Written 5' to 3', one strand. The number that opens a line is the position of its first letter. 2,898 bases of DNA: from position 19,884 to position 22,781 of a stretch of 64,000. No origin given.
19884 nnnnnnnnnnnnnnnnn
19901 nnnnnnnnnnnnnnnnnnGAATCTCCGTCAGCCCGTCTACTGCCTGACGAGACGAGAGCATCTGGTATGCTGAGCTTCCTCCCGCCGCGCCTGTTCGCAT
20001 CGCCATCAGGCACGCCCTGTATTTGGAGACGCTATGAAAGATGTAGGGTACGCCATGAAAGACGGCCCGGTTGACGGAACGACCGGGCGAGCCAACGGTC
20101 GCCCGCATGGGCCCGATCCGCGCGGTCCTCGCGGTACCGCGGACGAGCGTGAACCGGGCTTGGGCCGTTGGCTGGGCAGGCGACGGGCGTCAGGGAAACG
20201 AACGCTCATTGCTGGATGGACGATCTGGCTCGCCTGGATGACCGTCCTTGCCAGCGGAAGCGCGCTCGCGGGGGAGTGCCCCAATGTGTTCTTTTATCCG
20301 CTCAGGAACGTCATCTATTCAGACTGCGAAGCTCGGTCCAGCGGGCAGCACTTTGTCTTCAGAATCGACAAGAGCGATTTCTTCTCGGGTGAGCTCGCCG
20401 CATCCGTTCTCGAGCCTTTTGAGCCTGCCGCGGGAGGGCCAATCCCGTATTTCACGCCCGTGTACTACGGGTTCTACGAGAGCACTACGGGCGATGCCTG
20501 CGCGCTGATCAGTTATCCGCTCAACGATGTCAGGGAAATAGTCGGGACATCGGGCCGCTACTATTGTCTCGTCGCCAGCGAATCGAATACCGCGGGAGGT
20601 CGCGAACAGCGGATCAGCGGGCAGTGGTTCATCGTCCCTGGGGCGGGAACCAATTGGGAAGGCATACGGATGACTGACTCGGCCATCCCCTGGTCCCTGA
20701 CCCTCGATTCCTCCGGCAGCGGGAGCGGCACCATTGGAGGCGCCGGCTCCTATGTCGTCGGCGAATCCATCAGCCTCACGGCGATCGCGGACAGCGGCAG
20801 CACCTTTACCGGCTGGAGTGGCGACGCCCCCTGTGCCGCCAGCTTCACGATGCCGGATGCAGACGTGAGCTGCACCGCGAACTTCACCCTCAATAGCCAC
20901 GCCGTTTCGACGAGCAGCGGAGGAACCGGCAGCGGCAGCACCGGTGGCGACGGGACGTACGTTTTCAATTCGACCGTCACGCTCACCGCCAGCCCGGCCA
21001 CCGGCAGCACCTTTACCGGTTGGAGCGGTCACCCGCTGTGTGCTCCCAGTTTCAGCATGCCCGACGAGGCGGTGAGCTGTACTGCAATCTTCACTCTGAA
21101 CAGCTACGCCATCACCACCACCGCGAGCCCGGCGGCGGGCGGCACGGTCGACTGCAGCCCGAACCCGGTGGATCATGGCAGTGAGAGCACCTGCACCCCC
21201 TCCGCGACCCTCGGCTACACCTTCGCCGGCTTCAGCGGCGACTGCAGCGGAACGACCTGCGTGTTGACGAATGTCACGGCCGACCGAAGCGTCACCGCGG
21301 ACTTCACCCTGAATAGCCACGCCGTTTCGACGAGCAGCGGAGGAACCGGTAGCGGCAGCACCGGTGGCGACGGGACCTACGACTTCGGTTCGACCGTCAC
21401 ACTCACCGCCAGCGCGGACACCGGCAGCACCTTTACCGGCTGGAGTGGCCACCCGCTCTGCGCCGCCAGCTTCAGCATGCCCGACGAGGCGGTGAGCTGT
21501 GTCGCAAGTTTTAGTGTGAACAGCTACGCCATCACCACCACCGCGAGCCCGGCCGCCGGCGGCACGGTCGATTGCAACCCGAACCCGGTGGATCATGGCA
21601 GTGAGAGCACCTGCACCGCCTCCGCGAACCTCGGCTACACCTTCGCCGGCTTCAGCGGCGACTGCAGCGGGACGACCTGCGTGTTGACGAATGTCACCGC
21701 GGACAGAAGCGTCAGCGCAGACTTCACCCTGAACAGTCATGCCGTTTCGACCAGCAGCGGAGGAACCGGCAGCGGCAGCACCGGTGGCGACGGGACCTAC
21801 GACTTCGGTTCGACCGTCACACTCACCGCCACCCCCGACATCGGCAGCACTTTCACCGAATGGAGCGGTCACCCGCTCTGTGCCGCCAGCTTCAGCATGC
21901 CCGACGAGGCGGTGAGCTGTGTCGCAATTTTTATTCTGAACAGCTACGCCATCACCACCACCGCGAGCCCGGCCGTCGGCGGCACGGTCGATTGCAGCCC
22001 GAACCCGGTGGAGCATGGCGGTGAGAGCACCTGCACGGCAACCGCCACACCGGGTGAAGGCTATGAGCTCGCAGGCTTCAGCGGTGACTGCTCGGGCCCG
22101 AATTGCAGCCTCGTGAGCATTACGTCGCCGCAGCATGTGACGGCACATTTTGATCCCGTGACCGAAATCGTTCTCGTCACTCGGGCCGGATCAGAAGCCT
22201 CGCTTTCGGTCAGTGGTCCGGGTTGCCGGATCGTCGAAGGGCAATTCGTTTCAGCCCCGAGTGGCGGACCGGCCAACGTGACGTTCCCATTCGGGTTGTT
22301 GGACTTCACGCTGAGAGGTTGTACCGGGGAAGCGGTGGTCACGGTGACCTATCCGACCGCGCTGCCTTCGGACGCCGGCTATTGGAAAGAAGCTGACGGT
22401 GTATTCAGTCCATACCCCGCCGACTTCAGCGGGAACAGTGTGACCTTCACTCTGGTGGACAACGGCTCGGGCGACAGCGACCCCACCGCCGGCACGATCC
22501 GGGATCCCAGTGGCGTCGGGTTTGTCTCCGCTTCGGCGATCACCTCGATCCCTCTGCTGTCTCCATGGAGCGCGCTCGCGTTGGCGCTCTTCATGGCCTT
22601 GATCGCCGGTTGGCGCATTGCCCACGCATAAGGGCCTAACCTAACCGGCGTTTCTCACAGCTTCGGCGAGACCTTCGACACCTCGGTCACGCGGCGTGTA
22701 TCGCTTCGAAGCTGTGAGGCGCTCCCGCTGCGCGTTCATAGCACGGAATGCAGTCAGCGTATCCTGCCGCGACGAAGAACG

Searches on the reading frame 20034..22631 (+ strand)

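Call 82: search_protein_families(library=pfam, proteins=[window:20034-22631:+], max_evalue=0.00001)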
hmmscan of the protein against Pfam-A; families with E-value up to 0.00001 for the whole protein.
window:20034-22631:+ (865 aa): 2 families
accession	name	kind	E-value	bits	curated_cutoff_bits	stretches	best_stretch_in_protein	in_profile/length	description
PF18998.6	Flg_new_2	-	1.8e-92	303.8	23.6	7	501-567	2-72/73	Divergent InlB B-repeat domain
PF09479.16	Flg_new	-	8.9e-07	29.4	27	0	233-286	11-62/65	Listeria-Bacteroides repeat domain (List_Bact_rpt)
